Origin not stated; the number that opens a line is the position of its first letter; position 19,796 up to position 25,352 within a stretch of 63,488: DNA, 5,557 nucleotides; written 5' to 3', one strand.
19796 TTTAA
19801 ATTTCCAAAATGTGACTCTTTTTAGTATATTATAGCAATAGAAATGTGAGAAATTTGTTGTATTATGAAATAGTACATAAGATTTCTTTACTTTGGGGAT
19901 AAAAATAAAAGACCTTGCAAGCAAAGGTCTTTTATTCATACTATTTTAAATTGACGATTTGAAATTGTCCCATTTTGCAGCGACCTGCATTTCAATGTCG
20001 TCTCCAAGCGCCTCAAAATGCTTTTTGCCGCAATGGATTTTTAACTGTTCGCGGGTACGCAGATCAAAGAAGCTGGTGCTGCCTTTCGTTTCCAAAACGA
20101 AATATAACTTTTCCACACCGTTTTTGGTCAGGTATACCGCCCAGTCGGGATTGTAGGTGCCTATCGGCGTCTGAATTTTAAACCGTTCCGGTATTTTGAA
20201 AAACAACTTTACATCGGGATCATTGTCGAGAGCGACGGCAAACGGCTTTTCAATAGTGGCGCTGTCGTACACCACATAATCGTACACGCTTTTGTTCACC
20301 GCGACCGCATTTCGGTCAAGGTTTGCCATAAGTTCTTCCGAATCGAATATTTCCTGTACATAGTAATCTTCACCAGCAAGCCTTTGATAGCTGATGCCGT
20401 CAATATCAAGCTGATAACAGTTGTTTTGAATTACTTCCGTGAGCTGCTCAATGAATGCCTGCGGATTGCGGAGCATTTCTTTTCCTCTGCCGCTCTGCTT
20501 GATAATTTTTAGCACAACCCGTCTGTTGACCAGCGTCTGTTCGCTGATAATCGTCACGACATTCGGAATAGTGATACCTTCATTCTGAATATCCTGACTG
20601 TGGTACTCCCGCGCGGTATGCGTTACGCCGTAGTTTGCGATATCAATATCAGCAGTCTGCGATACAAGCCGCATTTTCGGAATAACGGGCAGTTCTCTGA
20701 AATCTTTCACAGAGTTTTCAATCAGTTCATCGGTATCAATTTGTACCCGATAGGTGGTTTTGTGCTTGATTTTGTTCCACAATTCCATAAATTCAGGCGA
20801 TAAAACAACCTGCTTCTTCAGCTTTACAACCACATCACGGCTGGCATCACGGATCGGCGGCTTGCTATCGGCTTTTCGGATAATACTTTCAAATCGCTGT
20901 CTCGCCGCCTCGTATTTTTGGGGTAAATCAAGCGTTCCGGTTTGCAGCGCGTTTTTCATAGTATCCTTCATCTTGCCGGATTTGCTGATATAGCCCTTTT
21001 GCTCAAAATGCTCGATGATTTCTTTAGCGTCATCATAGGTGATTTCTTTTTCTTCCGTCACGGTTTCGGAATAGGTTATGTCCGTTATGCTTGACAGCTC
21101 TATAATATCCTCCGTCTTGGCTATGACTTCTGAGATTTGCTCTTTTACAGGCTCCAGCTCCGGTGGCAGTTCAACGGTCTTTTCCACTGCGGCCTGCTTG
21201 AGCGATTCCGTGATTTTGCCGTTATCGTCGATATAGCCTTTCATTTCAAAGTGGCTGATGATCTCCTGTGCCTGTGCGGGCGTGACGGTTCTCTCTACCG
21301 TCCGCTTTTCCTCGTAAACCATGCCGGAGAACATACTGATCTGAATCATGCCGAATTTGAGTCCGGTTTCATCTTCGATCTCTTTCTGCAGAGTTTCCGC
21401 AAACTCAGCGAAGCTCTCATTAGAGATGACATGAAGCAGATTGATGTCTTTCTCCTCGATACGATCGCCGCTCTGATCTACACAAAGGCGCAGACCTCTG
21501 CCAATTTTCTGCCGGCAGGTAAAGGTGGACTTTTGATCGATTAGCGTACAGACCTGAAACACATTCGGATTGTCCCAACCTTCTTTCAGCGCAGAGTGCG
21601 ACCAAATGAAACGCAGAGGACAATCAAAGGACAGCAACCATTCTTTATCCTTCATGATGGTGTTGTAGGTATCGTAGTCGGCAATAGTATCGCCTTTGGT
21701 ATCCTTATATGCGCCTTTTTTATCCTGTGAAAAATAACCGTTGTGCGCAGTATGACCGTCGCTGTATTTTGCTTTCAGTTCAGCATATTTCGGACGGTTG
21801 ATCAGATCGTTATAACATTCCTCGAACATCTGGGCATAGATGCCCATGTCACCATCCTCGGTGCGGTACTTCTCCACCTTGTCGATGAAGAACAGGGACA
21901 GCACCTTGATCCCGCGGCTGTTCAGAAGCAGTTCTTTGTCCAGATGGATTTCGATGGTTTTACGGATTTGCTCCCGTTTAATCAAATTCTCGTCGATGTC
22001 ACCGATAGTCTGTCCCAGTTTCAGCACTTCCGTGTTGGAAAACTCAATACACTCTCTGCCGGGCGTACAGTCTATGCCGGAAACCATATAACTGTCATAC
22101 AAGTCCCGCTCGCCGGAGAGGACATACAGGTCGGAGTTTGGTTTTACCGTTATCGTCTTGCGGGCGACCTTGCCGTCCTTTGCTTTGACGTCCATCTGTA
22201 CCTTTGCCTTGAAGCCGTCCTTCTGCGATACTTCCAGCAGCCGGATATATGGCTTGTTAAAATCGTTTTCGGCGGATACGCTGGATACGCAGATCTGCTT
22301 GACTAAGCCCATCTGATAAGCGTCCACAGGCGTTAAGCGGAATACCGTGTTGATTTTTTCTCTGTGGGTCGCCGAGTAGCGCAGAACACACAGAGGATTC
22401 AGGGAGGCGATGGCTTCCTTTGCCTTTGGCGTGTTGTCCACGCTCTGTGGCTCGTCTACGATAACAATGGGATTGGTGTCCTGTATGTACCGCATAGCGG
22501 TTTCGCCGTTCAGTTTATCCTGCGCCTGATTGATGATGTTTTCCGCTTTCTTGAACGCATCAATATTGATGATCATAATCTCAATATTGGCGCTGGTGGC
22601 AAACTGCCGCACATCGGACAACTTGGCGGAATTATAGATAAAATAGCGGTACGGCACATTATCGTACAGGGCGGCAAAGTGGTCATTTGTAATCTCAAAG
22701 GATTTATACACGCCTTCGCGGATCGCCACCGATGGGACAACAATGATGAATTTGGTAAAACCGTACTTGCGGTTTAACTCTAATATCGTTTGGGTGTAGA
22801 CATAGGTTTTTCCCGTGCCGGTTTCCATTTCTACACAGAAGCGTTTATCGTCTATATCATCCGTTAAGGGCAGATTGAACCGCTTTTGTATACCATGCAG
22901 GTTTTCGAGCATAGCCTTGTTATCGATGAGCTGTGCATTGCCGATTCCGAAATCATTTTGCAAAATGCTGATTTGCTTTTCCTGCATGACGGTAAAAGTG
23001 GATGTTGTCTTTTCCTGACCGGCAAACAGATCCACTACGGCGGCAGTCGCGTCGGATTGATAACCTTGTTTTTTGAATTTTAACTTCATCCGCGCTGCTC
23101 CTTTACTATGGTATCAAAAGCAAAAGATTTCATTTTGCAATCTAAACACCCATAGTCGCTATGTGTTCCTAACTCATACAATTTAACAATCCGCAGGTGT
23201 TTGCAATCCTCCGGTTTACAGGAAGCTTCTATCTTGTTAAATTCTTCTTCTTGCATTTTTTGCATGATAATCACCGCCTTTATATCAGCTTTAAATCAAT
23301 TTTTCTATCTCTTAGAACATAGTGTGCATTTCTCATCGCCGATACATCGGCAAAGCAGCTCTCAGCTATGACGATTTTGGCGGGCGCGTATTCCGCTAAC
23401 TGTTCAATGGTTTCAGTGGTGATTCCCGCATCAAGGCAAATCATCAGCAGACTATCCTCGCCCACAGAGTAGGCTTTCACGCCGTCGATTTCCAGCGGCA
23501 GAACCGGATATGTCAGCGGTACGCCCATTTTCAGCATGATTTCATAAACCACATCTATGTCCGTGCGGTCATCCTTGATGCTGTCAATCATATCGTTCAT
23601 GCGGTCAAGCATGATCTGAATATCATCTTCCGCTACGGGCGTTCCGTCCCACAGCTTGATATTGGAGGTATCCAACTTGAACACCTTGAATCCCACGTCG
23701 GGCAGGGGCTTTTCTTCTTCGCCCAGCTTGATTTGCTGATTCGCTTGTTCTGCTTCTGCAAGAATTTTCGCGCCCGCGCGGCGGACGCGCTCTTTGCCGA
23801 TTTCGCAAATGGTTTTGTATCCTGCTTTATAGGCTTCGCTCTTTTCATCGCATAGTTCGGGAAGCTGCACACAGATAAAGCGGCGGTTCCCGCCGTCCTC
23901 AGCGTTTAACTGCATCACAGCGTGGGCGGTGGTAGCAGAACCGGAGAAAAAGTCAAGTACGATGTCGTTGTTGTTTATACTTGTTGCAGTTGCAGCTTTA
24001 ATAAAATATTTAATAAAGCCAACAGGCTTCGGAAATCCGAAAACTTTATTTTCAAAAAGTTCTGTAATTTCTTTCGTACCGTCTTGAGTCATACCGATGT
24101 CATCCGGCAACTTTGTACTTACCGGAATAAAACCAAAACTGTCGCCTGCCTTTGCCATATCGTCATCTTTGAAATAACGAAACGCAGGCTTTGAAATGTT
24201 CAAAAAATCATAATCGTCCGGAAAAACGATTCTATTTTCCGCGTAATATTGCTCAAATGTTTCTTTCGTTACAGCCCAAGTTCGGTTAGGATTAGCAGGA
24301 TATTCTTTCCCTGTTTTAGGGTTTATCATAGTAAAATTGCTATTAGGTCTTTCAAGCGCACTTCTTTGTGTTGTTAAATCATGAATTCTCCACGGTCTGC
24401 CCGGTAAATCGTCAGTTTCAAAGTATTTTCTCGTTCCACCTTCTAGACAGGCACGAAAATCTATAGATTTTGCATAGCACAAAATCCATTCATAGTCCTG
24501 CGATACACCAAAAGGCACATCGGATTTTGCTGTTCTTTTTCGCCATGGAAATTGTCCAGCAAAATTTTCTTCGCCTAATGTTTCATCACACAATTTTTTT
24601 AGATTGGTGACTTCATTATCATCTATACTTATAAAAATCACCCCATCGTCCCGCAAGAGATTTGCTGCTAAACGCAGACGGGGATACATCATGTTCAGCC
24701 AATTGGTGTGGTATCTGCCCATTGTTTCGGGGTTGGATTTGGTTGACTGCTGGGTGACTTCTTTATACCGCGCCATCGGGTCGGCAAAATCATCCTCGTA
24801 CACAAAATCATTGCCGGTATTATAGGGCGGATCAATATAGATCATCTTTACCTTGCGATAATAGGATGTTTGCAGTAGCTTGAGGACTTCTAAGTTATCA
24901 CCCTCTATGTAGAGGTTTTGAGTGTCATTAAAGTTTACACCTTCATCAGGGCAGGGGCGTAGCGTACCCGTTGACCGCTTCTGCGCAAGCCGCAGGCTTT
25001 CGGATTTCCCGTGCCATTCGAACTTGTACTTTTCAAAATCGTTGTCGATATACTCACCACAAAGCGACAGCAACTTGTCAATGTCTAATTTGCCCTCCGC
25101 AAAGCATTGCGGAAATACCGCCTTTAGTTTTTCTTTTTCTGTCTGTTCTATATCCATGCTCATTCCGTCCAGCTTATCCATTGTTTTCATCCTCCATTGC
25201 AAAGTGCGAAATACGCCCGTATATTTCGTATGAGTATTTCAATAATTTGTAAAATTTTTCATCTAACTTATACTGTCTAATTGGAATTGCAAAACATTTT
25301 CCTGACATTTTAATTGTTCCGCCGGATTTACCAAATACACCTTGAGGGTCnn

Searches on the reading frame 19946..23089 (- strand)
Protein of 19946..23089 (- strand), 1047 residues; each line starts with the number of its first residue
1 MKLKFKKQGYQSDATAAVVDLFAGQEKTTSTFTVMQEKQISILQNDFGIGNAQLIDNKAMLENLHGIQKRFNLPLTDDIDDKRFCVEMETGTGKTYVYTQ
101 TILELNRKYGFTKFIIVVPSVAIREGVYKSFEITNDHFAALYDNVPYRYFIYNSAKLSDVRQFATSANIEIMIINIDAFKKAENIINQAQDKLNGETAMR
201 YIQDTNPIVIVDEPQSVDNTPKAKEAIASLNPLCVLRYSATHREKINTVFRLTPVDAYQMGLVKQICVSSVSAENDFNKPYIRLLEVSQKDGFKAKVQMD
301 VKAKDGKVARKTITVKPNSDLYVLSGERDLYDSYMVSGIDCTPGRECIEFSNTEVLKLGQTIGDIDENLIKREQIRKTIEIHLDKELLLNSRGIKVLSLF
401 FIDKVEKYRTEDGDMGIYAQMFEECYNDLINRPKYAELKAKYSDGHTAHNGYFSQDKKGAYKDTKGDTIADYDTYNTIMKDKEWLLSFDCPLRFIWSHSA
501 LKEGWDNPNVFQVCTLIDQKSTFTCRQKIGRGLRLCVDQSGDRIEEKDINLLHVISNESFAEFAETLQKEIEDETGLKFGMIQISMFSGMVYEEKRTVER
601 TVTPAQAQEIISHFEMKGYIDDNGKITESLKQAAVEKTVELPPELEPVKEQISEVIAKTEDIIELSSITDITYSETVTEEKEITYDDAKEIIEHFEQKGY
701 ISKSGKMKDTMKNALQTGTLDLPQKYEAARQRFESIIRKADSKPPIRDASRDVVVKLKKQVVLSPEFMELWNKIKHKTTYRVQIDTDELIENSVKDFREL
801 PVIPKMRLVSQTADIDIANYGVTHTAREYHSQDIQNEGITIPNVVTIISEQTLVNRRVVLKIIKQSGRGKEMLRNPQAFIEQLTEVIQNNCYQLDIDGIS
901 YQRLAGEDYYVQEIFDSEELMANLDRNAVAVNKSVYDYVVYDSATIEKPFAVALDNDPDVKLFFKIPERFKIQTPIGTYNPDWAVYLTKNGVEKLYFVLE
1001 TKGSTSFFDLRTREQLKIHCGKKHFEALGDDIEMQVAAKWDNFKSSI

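Call 4: search_protein_families(library=padloc, proteins=[window:19946-23089:-], max_evalue=1)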
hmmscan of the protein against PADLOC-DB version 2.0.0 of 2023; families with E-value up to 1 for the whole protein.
window:19946-23089:- (1047 aa): 6 families
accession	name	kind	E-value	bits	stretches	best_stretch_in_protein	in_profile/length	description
PDLC03647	REase_III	-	0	1035.8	2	1-659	1-673/989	Type III restriction enzyme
PDLC03649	REase_III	-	1.6e-91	305.7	2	2-659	4-652/973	Type III restriction enzyme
PDLC03650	REase_III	-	3.5e-10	36.9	1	489-576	375-460/898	Type III restriction enzyme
PDLC03648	REase_III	-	7.5e-08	28.9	2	499-566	318-382/871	Type III restriction enzyme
PDLC03653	REase_III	-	8.2e-06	22.2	1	483-535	417-469/883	Type III restriction enzyme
PDLC01763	Cas3b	-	0.00037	17.3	1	58-264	240-430/762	-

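Call 52: find_related_loci(query=window:19946-23089:-, collection=metagenome_contigs, flank=10000)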
Query window:19946-23089:- (1047 aa) in metagenome_contigs; peptide patterns used: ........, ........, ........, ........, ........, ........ (x = any residue, [..] = any of these).
516 stretches matched a pattern; 398 encode a relative of the query (tblastn E <= 1e-3); the best 80 are kept; 80 distinct loci.
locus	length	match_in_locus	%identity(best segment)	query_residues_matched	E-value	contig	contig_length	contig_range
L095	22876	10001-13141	92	1-1047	0e+0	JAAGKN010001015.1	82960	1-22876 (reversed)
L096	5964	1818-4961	76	1-1047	0e+0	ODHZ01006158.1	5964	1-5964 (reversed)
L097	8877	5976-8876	75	1-966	0e+0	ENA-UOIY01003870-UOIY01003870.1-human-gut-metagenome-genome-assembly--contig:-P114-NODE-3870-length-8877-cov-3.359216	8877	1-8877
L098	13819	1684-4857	69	1-1047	0e+0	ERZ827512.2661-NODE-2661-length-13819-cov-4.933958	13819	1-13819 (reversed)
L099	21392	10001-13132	70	1-1047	0e+0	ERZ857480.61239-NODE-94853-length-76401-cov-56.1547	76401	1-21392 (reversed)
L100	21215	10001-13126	69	1-1047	0e+0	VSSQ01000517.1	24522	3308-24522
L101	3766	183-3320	70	1-1044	0e+0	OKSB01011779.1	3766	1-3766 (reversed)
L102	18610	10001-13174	69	1-1047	0e+0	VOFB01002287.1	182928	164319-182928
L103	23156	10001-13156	69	1-1047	0e+0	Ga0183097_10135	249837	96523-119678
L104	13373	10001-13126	68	1-1047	0e+0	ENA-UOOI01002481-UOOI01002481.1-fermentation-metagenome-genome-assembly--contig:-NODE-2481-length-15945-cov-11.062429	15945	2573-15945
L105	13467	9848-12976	68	1-1047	0e+0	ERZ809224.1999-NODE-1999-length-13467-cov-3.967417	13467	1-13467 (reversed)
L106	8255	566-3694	67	1-1045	0e+0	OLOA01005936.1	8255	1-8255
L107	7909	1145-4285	67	1-1047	0e+0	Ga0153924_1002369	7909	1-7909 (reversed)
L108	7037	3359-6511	67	1-1047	0e+0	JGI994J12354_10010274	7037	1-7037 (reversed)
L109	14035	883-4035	67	1-1047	0e+0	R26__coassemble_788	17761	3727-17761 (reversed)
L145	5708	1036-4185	62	1-1047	0e+0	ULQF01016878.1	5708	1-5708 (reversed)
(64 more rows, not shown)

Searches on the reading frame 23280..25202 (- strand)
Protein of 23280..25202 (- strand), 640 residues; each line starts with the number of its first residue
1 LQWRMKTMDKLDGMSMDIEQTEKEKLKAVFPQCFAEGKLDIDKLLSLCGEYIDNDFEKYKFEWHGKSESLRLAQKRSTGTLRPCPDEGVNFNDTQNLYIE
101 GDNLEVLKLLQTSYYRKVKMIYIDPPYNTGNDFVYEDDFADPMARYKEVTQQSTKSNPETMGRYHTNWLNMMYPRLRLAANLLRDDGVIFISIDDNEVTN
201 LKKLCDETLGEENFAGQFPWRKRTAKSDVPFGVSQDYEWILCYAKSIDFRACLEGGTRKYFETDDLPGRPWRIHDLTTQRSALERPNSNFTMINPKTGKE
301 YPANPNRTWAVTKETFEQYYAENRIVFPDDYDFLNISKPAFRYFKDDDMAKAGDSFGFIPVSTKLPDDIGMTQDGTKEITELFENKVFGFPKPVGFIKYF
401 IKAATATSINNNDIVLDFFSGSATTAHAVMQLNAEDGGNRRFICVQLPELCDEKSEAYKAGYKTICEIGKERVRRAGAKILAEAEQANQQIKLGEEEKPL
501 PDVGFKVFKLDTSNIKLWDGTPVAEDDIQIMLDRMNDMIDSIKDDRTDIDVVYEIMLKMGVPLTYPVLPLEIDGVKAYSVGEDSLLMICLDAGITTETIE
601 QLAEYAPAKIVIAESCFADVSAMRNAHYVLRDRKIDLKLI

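Call 4: search_protein_families(library=padloc, proteins=[window:23280-25202:-], max_evalue=1)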
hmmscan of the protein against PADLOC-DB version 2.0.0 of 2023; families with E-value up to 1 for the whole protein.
window:23280-25202:- (640 aa): 32 families (the best 25 are shown)
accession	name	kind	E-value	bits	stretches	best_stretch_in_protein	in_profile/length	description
PDLC03634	MTase_III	-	8.2e-198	657.2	1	8-636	2-616/621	Type III methyltransferase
PDLC03641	MTase_III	-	4.7e-118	393.5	1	23-514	19-517/657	Type III methyltransferase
PDLC03637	MTase_III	-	2.7e-108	360.8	1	13-511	41-505/513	Type III methyltransferase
PDLC03644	MTase_III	-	1.7e-77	259.4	1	62-454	5-388/542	Type III methyltransferase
PDLC03640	MTase_III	-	7.3e-64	214.2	2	85-248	33-201/654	Type III methyltransferase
PDLC03642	MTase_III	-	5.3e-55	185.1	1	90-446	77-396/528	Type III methyltransferase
PDLC03639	MTase_III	-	3.6e-50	168.9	2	94-314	86-290/639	Type III methyltransferase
PDLC03636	MTase_III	-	2.3e-38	130.3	2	165-452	93-398/575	Type III methyltransferase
PDLC03635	MTase_III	-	2.2e-35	120.5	3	165-246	265-350/708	Type III methyltransferase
PDLC03643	MTase_III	-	5.2e-35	119.5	1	172-451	1-270/465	Type III methyltransferase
PDLC03638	MTase_III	-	1.7e-30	104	2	166-432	429-656/816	Type III methyltransferase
PDLC03354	MTase_II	-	3.4e-27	93.5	2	95-248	60-209/425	Type II methyltransferase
PDLC03646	MTase_III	-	1.2e-26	90.9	2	93-240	469-591/1057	Type III methyltransferase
PDLC03278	MTase_II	-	6e-26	89.8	3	372-451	269-344/390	Type II methyltransferase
PDLC03645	MTase_III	-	9.5e-20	68.2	2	370-455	447-530/709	Type III methyltransferase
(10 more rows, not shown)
